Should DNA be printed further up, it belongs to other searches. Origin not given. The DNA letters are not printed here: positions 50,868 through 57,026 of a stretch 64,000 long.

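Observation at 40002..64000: Uncharacterised-looking Pfa/Hgl-like PKS cluster with twin phosphodiesterase-family enzymes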

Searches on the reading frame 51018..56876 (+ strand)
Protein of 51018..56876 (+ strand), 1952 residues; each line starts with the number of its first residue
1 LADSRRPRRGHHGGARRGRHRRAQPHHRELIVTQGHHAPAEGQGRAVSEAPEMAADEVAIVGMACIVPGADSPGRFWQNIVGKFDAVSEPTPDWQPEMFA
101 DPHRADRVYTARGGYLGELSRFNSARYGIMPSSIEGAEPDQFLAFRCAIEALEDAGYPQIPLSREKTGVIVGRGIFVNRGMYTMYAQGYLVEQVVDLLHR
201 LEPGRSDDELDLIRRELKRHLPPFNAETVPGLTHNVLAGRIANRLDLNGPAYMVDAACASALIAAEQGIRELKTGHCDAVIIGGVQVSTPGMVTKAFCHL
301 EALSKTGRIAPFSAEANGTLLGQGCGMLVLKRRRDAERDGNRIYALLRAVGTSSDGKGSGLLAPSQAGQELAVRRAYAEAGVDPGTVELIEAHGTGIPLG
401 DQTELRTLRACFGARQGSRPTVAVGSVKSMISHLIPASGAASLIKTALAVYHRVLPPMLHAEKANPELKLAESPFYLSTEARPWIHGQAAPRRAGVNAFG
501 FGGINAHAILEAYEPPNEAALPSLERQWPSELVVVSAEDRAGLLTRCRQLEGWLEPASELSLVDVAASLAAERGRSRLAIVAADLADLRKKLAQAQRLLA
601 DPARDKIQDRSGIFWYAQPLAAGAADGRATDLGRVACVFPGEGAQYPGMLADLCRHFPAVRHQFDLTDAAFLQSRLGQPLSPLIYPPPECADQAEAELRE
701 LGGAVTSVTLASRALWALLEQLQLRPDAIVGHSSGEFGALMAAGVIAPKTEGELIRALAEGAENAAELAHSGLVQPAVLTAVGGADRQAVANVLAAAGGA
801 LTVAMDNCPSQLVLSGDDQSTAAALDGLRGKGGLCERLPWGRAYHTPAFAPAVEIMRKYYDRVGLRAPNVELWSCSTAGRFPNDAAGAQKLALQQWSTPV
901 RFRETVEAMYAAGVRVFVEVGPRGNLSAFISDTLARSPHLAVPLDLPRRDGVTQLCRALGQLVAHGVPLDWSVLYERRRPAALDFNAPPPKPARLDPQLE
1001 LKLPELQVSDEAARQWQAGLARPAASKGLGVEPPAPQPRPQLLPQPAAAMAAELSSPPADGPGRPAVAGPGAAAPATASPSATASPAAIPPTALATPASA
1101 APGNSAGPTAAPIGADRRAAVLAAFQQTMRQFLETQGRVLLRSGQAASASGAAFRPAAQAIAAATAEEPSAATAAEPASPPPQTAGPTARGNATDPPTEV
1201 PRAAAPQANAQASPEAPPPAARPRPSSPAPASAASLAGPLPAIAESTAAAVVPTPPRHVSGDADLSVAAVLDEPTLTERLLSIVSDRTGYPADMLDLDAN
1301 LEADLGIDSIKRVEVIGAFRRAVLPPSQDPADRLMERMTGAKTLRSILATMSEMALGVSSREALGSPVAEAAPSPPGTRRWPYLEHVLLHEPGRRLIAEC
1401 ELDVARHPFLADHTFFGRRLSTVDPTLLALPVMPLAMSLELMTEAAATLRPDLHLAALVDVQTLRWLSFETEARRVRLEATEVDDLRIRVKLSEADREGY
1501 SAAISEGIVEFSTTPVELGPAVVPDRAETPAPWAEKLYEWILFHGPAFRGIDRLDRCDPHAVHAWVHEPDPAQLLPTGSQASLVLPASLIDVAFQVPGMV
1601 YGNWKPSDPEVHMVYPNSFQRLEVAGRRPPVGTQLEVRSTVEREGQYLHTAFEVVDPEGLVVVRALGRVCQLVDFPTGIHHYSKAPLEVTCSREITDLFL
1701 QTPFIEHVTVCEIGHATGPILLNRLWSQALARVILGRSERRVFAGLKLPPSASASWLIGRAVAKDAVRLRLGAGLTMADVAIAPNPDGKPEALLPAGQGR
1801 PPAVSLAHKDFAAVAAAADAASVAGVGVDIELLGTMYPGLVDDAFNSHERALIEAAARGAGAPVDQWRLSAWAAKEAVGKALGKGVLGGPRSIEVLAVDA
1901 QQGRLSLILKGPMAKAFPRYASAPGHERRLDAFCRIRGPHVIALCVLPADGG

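Call 3: search_protein_families(library=pfam, proteins=[window:51018-56876:+], max_evalue=0.001)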
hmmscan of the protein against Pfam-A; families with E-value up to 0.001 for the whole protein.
window:51018-56876:+ (1952 aa): 10 families
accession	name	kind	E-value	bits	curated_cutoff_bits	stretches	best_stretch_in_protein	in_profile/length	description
PF00109.32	ketoacyl-synt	-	2.8e-54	184.8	20.8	1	56-336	2-252/252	Beta-ketoacyl synthase, N-terminal domain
PF02801.28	Ketoacyl-synt_C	-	5.3e-35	120.4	20.8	1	344-461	1-118/119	Beta-ketoacyl synthase, C-terminal domain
PF00698.26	Acyl_transf_1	-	1.9e-18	67.5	32.7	1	638-936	3-281/319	Acyl transferase domain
PF16197.11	KAsynt_C_assoc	-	1.1e-13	52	33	1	465-573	2-103/111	Ketoacyl-synthetase C-terminal extension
PF01648.25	ACPS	-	4.6e-12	46.4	25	1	1825-1911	1-92/111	4'-phosphopantetheinyl transferase superfamily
PF14765.12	PS-DH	-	9.4e-08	32.2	23.7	1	1527-1670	16-156/166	Polyketide synthase dehydratase N-terminal domain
PF00550.31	PP-binding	-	2e-07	31.6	20.8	1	1278-1322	1-44/67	Phosphopantetheine attachment site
PF22621.2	CurL-like_PKS_C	-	2.3e-05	24.7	27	1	532-592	2-64/64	CurL-like, PKS C-terminal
PF21089.3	PKS_DH_N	-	0.0001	22.6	27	1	1393-1492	13-100/103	Polyketide synthase dehydratase domain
PF22336.2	RhiE-like_linker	-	0.00055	20.3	27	1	534-594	1-62/67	RhiE-like, KS-MAT linker domain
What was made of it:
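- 42124..51114 (+): PKS1, PfaA/PfaD-like iterative synthase. The ORF opens at 42124 and the true start is uncertain. Domains: partial FabK-like 42727-43122; ER (NMO/FabK) 43381-44418; KS 44509-45684; AT 46204-47190; ACP1 about 47956-48183; ACP2 about 48283-48513; KR 49360-50049; DH 50245-51066. Pfam (call 3).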

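Call 7: search_protein_families(library=ncbifam, proteins=[window:51018-56876:+], max_evalue=0.001)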
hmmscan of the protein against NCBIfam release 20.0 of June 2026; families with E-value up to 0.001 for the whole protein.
window:51018-56876:+ (1952 aa): 25 families
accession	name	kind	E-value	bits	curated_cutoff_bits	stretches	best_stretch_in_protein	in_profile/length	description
TIGR02813.1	omega_3_PfaA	subfamily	2e-184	615.3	1010.1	2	58-970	9-919/2582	polyketide-type polyunsaturated fatty acid synthase PfaA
NF045894.1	PKS_plus_SDR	equivalog_domain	7.5e-157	524.3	1740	2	224-980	139-860/1515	type I polyketide synthase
NF040607.1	mycolic_Pks13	equivalog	1.4e-105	354.3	2100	2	44-520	88-533/1680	polyketide synthase Pks13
NF041183.1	Pks2_ls1_myc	equivalog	5.5e-87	292.1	2400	2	235-978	150-860/2086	sulfolipid-1 biosynthesis phthioceranic/hydroxyphthioceranic acid synthase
TIGR03150.1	fabF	equivalog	2.6e-50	171.3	493.75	1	220-510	126-406/407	beta-ketoacyl-ACP synthase II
NF053555.1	prodigi_MBC_PigJ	equivalog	8.5e-48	163.2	900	1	240-511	495-757/759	prodigiosin MBC biosynthesis protein PigJ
NF005589.0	PRK07314.1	subfamily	1.7e-46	158.8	387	1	218-513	127-412/413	beta-ketoacyl-ACP synthase II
NF004970.0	PRK06333.1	subfamily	4.8e-42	144.3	525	1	214-514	132-423/424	beta-ketoacyl-ACP synthase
NF058662.1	cispenta_AmcF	equivalog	2.6e-35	122.1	325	1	237-471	108-337/369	cispentacin biosynthesis acyltransferase subunit AmcF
NF006618.0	PRK09185.1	subfamily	7.5e-34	117.4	407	1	237-511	140-391/394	beta-ketoacyl-ACP synthase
NF004618.0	PRK05952.1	equivalog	4.1e-32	111.5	455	1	238-510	127-380/384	beta-ketoacyl-ACP synthase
NF005490.0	PRK07103.1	equivalog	2.7e-31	109.1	445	1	237-512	148-412/414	polyketide beta-ketoacyl:acyl carrier protein synthase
TIGR00128.1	fabD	equivalog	1.3e-29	103.6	260.9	1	635-925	3-278/290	ACP S-malonyltransferase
NF006274.0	PRK08439.1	equivalog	4.9e-29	101.3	621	1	229-510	133-403/406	beta-ketoacyl-ACP synthase II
NF006434.0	PRK08722.1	equivalog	5.5e-29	101.3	759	1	228-509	134-410/414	beta-ketoacyl-ACP synthase II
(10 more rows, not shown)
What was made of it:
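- On Canonical PUFA synthase (pfaABCD/E): Domain order from Pfam (calls 3, 7).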

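Call 33: search_solved_structures(query=window:51018-56876:+, max_evalue=1e-10)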
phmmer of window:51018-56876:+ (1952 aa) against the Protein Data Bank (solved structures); distinct sequences matched with E-value up to 1e-10: 174 (the best 60 are shown).
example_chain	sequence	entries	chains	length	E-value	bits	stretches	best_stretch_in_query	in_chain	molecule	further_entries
7zma_A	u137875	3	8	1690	1.6e-116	393.7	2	50-594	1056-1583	Putative polyketide synthase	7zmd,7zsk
4mz0_A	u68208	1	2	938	3.5e-94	319.6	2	235-973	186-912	CurL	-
11sz_A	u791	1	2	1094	1.1e-91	311.3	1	230-977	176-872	6-deoxyerythronolide-B synthase, Erythronolide synthase EryA2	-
8ee0_A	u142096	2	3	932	3.1e-87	296.6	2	229-977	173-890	6-deoxyerythronolide B synthase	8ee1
8g4u_A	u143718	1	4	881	4.4e-84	286.1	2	230-991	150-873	EryAIII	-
2hg4_A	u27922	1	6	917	7.4e-82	278.8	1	231-983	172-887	6-Deoxyerythronolide B Synthase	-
7s6b_A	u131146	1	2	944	1.4e-80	274.5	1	230-984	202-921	Polyketide synthase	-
7s6c_A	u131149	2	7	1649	7e-80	272.2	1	230-1017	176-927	6-deoxyerythronolide-B synthase EryA2, modules 3 and 4, Lsd14 Polyketide synthase fusion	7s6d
9pc6_A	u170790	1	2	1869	1.1e-79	271.5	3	227-581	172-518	6-deoxyerythronolide-B synthase,RifR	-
9pat_A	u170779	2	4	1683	2.7e-79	270.3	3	227-581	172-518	6-deoxyerythronolide-B synthase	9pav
9pat_C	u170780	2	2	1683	2.7e-79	270.3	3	227-581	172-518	6-deoxyerythronolide-B synthase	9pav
4na1_A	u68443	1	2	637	5.4e-77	262.6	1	234-593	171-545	Polyketide synthase PksJ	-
9d2y_A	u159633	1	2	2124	3.2e-76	260.1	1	228-979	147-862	Multifunctional mycocerosic acid synthase membrane-associated MAS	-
9d2z_A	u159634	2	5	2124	3.2e-76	260.1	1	228-979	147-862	Mycocerosic acid synthase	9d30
8in9_A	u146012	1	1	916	6.9e-76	259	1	208-982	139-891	Polyketide synthase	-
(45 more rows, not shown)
